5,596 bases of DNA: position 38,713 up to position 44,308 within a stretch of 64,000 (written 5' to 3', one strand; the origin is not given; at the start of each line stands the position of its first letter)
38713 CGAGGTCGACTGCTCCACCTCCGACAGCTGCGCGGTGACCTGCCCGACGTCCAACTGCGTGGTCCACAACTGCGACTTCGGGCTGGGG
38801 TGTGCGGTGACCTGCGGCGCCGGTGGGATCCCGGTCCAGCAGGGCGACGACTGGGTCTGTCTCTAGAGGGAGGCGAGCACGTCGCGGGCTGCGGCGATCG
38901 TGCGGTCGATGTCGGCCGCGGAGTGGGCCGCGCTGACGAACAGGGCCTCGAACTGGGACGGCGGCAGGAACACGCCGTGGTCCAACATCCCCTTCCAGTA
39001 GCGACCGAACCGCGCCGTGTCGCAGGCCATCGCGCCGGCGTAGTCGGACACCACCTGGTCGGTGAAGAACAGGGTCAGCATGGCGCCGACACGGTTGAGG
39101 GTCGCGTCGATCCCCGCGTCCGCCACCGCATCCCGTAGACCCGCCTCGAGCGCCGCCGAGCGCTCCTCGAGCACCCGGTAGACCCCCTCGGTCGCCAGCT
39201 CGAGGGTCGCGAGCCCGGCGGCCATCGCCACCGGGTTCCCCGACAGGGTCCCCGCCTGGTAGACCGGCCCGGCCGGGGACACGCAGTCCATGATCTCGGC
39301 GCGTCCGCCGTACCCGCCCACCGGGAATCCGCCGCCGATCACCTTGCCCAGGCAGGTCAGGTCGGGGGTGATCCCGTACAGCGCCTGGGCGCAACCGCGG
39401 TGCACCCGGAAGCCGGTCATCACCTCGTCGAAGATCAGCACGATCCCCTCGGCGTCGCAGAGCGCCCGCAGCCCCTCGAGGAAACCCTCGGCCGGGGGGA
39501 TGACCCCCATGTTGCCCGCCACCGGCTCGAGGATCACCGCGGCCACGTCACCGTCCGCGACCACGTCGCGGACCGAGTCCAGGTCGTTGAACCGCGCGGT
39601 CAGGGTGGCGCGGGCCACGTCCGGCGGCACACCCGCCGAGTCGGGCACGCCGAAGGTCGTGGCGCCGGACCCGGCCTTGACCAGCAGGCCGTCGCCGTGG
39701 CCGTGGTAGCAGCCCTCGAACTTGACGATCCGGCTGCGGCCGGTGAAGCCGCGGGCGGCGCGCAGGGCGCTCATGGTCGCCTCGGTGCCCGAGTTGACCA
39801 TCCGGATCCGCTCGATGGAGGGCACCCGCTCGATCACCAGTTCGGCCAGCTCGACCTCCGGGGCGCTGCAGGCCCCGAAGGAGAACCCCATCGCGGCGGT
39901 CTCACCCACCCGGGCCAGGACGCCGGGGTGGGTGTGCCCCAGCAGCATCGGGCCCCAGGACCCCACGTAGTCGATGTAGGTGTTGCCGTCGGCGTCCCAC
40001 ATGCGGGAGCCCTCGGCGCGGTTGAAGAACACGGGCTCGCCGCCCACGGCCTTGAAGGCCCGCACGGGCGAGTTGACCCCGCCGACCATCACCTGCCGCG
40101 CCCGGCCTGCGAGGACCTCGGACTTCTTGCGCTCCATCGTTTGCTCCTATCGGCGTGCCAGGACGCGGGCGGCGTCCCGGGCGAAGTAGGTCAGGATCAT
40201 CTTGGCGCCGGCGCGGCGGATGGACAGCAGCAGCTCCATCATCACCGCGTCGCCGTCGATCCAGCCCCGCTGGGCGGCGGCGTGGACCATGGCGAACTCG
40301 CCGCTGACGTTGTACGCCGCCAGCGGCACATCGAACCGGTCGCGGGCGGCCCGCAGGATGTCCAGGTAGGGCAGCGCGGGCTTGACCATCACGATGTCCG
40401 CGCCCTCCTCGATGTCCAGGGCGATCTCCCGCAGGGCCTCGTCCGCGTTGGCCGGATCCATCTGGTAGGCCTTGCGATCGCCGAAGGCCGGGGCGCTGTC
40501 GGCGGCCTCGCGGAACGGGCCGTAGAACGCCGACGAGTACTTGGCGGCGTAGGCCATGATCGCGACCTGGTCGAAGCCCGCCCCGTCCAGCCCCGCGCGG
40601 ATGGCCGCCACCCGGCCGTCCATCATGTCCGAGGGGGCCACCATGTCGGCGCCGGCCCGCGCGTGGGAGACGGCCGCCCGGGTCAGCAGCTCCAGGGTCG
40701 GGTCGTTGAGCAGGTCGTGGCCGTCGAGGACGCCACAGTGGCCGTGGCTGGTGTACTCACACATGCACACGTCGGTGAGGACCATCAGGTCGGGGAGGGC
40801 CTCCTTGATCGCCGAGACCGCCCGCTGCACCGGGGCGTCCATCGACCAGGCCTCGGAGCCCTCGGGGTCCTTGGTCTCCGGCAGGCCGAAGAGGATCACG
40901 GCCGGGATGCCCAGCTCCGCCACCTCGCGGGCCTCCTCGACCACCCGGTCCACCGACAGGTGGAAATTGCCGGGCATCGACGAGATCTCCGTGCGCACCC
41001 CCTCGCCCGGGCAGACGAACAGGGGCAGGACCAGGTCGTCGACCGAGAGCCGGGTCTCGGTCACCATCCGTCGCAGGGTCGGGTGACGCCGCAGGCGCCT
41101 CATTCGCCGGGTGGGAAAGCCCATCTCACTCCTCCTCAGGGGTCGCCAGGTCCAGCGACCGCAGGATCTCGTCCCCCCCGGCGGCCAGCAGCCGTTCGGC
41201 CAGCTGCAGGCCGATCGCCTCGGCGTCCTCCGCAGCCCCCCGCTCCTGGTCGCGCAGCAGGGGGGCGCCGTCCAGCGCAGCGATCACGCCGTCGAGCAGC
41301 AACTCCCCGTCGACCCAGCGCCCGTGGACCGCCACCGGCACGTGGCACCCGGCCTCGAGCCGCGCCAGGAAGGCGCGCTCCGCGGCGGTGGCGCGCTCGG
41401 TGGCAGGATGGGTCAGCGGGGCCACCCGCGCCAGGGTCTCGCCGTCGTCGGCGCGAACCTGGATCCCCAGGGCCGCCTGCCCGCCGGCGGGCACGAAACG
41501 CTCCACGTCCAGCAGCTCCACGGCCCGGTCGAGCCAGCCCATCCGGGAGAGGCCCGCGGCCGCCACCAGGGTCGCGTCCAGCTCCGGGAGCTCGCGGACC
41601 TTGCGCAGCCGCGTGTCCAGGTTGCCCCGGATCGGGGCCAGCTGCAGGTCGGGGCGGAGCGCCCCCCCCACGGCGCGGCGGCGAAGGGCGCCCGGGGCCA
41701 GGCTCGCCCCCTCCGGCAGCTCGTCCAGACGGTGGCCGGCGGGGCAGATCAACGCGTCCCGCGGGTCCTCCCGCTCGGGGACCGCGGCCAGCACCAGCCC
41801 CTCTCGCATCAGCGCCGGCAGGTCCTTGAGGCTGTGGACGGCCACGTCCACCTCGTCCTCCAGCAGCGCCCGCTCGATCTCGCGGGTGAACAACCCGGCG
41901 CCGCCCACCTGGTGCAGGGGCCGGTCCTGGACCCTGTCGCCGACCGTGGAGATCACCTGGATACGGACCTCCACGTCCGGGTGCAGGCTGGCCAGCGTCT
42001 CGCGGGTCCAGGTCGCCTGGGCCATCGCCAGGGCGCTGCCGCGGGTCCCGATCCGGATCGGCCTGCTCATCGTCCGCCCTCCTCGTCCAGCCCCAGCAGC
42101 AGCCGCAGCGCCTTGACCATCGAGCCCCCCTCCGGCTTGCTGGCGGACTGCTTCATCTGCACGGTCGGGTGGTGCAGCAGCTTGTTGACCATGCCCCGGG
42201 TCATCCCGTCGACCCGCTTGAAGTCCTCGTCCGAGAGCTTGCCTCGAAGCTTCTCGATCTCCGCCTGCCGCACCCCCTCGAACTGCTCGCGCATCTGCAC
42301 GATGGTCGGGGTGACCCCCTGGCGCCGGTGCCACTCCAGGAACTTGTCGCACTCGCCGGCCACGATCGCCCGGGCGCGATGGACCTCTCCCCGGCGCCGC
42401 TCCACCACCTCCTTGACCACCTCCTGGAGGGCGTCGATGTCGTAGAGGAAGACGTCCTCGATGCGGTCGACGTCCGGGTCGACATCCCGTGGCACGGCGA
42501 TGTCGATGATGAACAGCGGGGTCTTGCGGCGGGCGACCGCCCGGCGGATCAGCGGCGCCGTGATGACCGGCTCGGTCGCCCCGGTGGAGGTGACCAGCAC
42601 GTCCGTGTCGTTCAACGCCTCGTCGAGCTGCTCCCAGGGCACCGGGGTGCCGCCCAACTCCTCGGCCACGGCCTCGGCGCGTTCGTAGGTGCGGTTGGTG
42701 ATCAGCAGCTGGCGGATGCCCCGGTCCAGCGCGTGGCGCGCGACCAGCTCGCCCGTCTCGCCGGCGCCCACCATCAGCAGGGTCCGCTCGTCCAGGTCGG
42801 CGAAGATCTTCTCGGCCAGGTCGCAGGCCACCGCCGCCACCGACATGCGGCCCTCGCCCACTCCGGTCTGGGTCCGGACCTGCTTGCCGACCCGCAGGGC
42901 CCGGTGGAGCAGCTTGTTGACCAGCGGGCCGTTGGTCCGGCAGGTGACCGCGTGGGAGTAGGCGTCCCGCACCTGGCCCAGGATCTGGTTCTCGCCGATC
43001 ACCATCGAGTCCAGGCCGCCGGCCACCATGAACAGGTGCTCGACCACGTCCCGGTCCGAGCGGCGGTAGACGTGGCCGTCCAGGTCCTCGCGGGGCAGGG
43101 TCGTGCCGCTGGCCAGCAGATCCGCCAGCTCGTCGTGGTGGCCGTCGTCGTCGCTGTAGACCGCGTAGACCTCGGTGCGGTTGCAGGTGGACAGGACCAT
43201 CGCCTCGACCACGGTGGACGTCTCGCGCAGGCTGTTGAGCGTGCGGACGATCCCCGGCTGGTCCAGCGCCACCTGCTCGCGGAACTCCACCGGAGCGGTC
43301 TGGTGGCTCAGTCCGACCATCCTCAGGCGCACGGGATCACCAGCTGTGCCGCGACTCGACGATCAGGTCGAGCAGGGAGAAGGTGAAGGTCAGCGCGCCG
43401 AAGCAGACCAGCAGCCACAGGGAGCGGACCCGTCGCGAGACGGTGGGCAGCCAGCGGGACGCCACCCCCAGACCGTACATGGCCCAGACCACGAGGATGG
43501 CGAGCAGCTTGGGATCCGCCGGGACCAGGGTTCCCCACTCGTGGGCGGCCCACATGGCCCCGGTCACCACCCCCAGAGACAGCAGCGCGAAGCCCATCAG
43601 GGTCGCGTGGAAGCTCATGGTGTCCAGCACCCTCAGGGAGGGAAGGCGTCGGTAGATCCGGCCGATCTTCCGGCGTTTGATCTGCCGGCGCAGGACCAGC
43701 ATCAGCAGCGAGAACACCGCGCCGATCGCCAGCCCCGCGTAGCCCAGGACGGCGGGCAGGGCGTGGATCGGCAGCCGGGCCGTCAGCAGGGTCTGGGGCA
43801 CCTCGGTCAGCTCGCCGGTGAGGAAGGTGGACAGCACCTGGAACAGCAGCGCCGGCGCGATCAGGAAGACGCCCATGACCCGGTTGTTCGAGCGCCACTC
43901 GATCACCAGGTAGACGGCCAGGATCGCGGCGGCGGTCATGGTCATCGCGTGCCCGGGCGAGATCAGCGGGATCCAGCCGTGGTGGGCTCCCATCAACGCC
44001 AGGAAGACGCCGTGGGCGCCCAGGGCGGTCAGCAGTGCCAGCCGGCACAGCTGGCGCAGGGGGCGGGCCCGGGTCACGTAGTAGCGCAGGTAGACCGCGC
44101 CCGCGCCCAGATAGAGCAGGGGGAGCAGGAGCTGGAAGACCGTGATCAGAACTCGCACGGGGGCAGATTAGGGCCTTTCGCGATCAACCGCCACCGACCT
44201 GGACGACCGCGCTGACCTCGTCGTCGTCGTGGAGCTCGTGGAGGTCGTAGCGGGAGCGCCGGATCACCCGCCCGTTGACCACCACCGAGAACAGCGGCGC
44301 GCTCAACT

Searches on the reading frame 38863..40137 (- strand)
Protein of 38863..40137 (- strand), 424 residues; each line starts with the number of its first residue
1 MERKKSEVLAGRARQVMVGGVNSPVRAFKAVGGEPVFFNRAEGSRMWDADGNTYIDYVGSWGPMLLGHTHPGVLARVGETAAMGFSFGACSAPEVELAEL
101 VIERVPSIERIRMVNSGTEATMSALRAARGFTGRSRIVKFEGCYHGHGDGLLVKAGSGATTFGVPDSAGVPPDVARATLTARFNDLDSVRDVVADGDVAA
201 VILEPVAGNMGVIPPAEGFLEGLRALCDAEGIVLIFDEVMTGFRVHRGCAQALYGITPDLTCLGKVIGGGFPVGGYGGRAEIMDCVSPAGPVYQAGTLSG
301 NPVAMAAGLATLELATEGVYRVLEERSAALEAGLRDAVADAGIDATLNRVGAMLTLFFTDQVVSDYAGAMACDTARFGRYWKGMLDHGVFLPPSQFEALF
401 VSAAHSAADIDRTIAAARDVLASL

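Call 39: search_protein_families(library=pfam, proteins=[window:38863-40137:-], max_evalue=0.0001)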
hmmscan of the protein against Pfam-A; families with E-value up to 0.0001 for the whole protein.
window:38863-40137:- (424 aa): 1 family
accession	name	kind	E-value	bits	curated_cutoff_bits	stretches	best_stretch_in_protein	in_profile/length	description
PF00202.27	Aminotran_3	-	5e-72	243.2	30.5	1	35-389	10-369/403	Aminotransferase class-III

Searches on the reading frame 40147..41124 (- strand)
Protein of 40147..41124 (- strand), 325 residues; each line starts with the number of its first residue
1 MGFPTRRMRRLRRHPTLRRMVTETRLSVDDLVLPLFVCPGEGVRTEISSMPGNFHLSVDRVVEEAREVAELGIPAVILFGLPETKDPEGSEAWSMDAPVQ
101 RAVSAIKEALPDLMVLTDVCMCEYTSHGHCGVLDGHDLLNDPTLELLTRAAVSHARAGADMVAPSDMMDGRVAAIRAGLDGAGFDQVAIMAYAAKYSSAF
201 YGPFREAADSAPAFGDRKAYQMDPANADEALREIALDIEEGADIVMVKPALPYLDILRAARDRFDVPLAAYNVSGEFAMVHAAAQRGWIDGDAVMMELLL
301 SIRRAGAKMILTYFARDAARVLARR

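Call 39: search_protein_families(library=pfam, proteins=[window:40147-41124:-], max_evalue=0.0001)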
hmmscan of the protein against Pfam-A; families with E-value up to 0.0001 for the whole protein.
window:40147-41124:- (325 aa): 1 family
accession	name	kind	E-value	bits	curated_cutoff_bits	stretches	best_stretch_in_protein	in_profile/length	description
PF00490.27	ALAD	-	1e-151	505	24.6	1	6-320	2-316/317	Delta-aminolevulinic acid dehydratase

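Call 56: list_cluster_members(proteins=[P0041, P0035, P0009, P0006, window:40147-41124:-, window:38863-40137:-, window:32655-33470:+])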
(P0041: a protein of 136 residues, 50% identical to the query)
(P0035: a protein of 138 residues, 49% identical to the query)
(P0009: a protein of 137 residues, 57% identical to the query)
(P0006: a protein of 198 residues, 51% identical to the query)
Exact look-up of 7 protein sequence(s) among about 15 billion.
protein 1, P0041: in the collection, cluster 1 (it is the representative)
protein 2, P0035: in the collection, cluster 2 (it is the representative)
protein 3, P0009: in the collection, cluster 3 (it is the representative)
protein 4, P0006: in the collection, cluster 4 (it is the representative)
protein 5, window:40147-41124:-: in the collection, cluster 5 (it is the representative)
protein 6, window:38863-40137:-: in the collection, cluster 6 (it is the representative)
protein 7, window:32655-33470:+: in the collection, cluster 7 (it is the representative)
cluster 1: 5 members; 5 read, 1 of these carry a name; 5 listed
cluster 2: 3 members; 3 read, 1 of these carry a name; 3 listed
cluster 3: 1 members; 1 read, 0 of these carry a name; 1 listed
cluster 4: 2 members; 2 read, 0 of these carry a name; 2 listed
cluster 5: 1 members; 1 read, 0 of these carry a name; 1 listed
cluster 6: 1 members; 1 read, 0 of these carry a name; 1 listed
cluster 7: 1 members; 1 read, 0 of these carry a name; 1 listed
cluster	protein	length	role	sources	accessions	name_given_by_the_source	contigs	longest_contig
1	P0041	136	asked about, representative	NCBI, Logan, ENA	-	-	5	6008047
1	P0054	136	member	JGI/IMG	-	hypothetical protein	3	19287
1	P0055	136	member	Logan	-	-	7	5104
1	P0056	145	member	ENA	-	-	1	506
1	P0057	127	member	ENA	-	-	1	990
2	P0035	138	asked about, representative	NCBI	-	-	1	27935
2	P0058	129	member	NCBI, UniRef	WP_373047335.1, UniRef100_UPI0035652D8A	AhpC/TSA family protein [Vulgatibacter sp.] | AhpC/TSA family protein n=1 Tax=Vulgatibacter sp. TaxID=1971226 RepID=UPI0035652D8A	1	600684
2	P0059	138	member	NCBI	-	-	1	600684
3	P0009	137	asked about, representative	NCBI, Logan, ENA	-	-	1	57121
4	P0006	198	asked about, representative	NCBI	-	-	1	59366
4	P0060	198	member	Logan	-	-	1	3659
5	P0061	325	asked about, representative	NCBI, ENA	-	-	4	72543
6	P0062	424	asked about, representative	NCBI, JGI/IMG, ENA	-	-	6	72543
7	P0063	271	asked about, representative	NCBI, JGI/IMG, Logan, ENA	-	-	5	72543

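Call 57: find_homologous_proteins(query=window:40147-41124:-, max_evalue=1e-60)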
Query window:40147-41124:- (325 aa): 8000 proteins with E <= 1e-60 among 8000 candidates; the best 120 are listed.
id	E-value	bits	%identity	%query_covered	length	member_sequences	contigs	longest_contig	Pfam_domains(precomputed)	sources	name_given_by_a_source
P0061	6.0e-210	714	100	100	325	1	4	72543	PF00490.28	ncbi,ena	-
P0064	6.5e-200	681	94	100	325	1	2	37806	PF00490.28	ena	-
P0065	8.5e-200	681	94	100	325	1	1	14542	PF00490.28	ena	-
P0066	1.2e-199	680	94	100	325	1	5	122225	PF00490.28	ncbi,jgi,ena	-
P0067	4.9e-198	675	94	100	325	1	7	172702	PF00490.28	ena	-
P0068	2.8e-197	673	93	100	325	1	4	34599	PF00490.28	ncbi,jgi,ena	-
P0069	7.8e-196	668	100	94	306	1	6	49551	PF00490.28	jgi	-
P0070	2.6e-195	666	-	-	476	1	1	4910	PF00490.28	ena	-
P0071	1.4e-193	660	92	100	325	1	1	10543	PF00490.28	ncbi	-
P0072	2.8e-186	636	94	94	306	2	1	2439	PF00490.28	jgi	jgi:porphobilinogen synthase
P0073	4.0e-171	587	81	100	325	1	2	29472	PF00490.28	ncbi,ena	-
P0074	2.1e-167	574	80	100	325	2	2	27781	PF00490.28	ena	-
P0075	3.8e-165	567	78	97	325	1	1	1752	PF00490.28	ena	-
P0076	5.8e-162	557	82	94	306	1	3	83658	PF00490.28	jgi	-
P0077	1.2e-161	555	75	100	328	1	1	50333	PF00490.28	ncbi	-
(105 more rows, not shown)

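Call 58: find_encoding_contigs(protein=window:40147-41124:-, flank=1000, max_places=4)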
Protein window:40147-41124:- (325 aa): 4 contigs read that carry it; 3 places shown.
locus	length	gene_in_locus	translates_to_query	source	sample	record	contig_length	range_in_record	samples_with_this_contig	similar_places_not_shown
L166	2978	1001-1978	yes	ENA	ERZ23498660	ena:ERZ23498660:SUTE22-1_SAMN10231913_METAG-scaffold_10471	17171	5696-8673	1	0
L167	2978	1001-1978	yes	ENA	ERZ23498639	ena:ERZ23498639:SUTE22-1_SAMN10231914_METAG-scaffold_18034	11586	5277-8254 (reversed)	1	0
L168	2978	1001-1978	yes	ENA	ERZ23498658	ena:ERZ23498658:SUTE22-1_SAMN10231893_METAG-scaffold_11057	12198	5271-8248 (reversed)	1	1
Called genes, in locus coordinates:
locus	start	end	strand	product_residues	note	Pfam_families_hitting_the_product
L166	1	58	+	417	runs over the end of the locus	PF05201:GlutR_N, PF01488:Shikimate_DH, PF00745:GlutR_dimer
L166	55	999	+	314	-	PF01379:Porphobil_deam, PF03900:Porphobil_deamC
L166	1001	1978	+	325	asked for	PF00490:ALAD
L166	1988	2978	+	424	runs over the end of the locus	PF00202:Aminotran_3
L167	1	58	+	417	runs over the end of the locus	PF05201:GlutR_N, PF01488:Shikimate_DH, PF00745:GlutR_dimer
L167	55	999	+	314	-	PF01379:Porphobil_deam, PF03900:Porphobil_deamC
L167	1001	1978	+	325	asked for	PF00490:ALAD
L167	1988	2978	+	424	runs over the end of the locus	PF00202:Aminotran_3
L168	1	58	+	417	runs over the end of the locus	PF05201:GlutR_N, PF01488:Shikimate_DH, PF00745:GlutR_dimer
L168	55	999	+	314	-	PF01379:Porphobil_deam, PF03900:Porphobil_deamC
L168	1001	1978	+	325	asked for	PF00490:ALAD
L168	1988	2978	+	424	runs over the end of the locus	PF00202:Aminotran_3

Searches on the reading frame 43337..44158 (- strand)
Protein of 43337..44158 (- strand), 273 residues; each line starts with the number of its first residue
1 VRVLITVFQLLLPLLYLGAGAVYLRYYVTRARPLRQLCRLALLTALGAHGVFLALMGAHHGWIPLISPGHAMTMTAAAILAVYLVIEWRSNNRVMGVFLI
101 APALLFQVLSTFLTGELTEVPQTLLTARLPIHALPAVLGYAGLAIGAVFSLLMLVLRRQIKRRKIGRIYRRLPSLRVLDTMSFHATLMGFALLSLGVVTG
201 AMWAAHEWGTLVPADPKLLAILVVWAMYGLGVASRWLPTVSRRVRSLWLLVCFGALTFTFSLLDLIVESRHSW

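Call 40: search_protein_families(library=pfam, proteins=[window:43337-44158:-], max_evalue=0.0001)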
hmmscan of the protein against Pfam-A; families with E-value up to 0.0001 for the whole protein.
window:43337-44158:- (273 aa): 1 family
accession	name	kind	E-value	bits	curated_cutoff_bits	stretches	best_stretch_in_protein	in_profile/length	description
PF01578.25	Cytochrom_C_asm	-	2.1e-24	86.8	29.9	1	72-260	8-201/212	Cytochrome C assembly protein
